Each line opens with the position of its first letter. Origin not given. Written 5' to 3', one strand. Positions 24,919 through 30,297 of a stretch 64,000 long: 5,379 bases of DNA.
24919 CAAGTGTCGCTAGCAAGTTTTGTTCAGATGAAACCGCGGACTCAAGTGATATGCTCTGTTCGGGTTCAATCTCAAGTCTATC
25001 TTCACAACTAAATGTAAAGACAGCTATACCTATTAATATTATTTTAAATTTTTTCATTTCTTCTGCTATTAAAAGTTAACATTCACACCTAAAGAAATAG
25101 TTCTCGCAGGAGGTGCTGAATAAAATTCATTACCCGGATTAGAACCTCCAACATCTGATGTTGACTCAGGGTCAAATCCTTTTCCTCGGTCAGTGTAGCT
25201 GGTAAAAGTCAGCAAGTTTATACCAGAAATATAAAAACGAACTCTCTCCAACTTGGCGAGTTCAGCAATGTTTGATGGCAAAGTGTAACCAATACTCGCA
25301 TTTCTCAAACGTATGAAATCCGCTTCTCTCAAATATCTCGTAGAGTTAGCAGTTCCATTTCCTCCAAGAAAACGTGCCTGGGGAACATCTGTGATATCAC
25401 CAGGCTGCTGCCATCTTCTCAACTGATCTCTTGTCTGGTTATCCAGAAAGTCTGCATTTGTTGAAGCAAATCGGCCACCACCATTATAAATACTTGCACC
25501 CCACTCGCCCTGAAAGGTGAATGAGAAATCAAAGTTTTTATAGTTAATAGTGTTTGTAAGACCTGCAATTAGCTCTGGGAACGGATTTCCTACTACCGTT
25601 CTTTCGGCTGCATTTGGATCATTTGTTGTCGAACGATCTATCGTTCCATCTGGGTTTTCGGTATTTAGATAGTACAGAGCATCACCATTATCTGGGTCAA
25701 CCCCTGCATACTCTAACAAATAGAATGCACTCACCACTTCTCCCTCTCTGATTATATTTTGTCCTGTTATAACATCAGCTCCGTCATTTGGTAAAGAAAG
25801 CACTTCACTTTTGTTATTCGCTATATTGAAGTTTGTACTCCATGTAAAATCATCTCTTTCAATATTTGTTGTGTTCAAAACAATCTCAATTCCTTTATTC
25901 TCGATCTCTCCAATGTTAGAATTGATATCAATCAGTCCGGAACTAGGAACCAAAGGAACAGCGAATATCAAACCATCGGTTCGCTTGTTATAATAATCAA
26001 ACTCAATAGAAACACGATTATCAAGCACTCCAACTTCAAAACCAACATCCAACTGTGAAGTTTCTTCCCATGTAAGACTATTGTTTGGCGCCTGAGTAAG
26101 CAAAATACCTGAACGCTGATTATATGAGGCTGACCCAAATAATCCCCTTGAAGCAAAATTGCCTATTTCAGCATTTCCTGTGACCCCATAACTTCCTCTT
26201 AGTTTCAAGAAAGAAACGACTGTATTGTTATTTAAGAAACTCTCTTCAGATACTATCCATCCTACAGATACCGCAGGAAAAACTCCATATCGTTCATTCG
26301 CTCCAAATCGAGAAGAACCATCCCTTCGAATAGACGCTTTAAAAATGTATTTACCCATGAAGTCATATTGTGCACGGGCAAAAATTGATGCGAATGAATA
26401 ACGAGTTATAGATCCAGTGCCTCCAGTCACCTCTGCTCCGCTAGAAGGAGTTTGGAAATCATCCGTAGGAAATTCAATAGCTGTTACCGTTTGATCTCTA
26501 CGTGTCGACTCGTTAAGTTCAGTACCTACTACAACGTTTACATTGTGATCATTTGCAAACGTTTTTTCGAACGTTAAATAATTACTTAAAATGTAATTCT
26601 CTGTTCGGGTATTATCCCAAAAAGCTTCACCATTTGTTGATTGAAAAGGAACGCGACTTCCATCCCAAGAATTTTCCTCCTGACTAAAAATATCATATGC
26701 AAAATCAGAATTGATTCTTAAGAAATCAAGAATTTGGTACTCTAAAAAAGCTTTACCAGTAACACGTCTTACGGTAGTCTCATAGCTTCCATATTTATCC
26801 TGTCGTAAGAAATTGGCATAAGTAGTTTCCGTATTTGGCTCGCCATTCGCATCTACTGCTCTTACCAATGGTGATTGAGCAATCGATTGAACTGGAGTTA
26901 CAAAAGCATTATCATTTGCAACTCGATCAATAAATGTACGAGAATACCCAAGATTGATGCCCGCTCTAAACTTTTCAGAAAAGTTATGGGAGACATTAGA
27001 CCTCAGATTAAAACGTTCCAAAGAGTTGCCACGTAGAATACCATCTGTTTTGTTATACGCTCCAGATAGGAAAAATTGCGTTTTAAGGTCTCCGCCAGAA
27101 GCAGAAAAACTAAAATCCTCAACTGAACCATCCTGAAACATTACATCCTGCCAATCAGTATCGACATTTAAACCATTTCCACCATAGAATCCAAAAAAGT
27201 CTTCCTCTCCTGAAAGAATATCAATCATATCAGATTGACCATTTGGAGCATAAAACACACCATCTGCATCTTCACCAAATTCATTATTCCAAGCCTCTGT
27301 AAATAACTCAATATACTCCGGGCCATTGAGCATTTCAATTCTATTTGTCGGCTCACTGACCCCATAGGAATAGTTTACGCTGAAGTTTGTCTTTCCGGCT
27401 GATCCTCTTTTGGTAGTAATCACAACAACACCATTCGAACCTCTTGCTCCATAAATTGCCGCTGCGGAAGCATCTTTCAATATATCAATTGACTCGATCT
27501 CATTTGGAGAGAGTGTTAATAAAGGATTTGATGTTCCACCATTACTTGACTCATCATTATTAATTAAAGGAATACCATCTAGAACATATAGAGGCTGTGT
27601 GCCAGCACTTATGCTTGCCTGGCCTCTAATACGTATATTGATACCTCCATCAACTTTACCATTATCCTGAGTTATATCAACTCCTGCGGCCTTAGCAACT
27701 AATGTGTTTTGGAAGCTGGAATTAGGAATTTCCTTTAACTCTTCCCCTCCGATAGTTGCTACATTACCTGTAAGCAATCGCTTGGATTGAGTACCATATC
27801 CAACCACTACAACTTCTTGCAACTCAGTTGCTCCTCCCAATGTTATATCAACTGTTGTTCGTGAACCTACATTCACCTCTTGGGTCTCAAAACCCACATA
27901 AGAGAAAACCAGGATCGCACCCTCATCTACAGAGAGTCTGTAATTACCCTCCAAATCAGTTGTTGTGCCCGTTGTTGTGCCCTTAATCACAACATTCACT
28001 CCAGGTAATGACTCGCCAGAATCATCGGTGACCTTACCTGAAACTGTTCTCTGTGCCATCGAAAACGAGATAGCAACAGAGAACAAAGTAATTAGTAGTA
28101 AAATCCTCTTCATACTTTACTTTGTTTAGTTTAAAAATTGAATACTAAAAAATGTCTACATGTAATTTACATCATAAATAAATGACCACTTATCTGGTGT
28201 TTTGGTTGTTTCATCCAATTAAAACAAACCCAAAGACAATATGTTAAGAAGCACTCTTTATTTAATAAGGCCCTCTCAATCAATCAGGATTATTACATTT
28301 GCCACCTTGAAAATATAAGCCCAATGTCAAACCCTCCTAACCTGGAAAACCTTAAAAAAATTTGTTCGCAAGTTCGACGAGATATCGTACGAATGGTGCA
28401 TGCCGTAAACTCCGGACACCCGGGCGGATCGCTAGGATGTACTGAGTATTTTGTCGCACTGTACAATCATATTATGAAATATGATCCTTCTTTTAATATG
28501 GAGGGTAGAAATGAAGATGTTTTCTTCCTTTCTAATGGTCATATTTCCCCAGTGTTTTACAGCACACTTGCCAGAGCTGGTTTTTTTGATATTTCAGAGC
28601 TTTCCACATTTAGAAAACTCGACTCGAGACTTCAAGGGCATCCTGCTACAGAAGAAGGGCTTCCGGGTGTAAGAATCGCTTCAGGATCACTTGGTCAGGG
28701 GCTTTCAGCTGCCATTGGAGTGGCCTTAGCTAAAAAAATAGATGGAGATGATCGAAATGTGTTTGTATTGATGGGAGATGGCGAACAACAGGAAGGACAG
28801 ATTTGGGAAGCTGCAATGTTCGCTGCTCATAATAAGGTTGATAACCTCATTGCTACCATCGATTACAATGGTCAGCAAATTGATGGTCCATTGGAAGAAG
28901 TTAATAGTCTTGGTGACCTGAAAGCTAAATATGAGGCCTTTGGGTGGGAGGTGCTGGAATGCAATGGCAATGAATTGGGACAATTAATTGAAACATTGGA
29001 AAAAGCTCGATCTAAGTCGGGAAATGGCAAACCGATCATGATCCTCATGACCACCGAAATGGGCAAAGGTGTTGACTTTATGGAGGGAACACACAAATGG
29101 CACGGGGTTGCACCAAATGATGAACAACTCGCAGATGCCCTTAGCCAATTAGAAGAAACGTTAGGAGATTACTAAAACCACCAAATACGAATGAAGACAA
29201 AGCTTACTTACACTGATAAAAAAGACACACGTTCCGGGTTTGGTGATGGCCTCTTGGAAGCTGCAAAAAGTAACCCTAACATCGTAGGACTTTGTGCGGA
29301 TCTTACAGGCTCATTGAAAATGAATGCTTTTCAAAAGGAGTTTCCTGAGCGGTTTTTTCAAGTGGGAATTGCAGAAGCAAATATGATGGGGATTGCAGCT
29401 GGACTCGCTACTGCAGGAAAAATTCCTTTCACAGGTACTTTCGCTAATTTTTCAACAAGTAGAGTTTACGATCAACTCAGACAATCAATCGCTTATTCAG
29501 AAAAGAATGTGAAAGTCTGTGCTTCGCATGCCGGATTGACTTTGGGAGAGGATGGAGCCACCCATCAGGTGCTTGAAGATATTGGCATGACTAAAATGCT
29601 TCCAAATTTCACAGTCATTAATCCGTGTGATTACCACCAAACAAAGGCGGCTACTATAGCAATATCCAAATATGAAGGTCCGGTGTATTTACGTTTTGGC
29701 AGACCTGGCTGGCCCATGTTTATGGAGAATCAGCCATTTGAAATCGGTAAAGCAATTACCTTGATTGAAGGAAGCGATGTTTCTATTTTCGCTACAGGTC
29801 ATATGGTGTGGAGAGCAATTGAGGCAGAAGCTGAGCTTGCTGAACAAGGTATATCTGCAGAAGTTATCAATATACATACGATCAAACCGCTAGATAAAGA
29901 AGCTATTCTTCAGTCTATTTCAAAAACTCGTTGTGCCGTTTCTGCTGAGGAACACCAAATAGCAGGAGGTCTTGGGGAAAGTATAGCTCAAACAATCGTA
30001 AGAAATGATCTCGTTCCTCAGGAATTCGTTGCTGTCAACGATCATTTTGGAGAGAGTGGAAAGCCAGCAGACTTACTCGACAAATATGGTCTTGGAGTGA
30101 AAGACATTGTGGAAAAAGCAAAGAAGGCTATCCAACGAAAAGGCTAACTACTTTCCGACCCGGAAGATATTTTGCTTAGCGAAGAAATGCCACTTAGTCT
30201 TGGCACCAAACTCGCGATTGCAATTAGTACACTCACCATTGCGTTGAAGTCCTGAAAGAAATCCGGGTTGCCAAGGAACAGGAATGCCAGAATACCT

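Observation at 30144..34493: Orphan 1449-aa membrane protein joining two Cache-like sensor regions to a degenerate P-loop/winged-helix module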

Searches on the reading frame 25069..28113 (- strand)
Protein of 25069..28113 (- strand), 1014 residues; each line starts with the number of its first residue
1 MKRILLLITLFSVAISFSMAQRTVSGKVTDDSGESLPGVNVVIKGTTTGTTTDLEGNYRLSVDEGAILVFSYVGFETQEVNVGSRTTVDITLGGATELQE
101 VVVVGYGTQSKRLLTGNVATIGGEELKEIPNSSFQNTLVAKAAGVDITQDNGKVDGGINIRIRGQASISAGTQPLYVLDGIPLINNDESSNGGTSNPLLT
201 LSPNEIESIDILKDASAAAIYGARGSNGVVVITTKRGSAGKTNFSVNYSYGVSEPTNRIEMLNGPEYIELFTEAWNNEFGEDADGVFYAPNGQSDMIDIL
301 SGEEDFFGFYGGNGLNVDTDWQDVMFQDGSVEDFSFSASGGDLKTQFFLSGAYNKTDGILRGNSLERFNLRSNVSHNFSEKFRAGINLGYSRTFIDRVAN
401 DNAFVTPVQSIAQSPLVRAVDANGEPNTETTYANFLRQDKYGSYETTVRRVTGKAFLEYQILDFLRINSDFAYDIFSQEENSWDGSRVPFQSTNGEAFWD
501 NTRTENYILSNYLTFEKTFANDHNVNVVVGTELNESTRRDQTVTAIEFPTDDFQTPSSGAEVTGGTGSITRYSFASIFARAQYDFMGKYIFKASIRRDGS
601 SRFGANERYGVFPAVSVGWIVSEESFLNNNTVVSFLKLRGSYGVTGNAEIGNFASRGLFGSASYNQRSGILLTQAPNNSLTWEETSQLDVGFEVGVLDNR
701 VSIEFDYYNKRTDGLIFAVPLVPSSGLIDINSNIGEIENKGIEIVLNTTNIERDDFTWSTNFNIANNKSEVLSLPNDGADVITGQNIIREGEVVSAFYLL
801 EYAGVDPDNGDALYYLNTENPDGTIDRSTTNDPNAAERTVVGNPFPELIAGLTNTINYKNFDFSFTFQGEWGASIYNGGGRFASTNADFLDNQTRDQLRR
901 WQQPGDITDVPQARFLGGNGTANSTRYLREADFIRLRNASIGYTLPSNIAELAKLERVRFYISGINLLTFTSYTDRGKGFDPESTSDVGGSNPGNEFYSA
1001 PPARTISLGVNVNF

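Call 18: search_protein_families(library=pfam, proteins=[window:25069-28113:-], max_evalue=0.00001)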
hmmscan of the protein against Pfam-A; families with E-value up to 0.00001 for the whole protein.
window:25069-28113:- (1014 aa): 3 families
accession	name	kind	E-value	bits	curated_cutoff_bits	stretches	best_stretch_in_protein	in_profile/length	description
PF13715.12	CarbopepD_reg_2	-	2.2e-18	66.5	32.2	1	24-103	1-88/88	CarboxypepD_reg-like domain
PF07715.20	Plug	-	7.5e-16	59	23.9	1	112-229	3-107/107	TonB-dependent Receptor Plug Domain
PF13620.12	CarboxypepD_reg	-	1.3e-12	48.3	32.3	1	23-92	1-81/82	Carboxypeptidase regulatory-like domain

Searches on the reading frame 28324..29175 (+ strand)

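Call 18: search_protein_families(library=pfam, proteins=[window:28324-29175:+], max_evalue=0.00001)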
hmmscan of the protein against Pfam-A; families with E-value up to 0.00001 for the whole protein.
window:28324-29175:+ (283 aa): 3 families
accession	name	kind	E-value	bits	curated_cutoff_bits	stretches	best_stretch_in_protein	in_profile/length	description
PF00456.26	Transketolase_N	-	1.4e-50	172.6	22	1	12-272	4-271/334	Transketolase, thiamine diphosphate binding domain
PF13292.11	DXP_synthase_N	-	3e-12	46.8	21.2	1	8-187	16-176/274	1-deoxy-D-xylulose-5-phosphate synthase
PF00676.26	E1_dh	-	1.9e-08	34.1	22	1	115-240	95-220/300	Dehydrogenase E1 component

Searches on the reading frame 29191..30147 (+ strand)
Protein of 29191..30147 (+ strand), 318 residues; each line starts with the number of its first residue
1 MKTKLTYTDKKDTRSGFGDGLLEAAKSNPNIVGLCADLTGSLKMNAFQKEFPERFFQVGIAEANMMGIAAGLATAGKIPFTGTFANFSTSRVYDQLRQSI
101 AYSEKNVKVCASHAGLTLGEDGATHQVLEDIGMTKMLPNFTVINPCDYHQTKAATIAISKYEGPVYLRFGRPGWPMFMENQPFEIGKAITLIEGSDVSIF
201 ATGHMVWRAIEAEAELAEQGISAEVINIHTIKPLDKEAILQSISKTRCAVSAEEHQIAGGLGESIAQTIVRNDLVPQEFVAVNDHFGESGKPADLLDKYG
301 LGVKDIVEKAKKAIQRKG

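Call 18: search_protein_families(library=pfam, proteins=[window:29191-30147:+], max_evalue=0.00001)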
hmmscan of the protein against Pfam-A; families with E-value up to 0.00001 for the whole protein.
window:29191-30147:+ (318 aa): 3 families
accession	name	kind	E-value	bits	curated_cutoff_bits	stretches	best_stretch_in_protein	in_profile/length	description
PF02779.29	Transket_pyr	-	3.1e-42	144.6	27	1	10-171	2-169/174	Transketolase, pyrimidine binding domain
PF02780.25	Transketolase_C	-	9.1e-28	97.1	25.9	1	186-306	1-124/124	Transketolase, C-terminal domain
PF22613.1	Transketolase_C_1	-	2.6e-06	28.1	27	1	194-301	11-112/113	Transketolase-like TK C-terminal domain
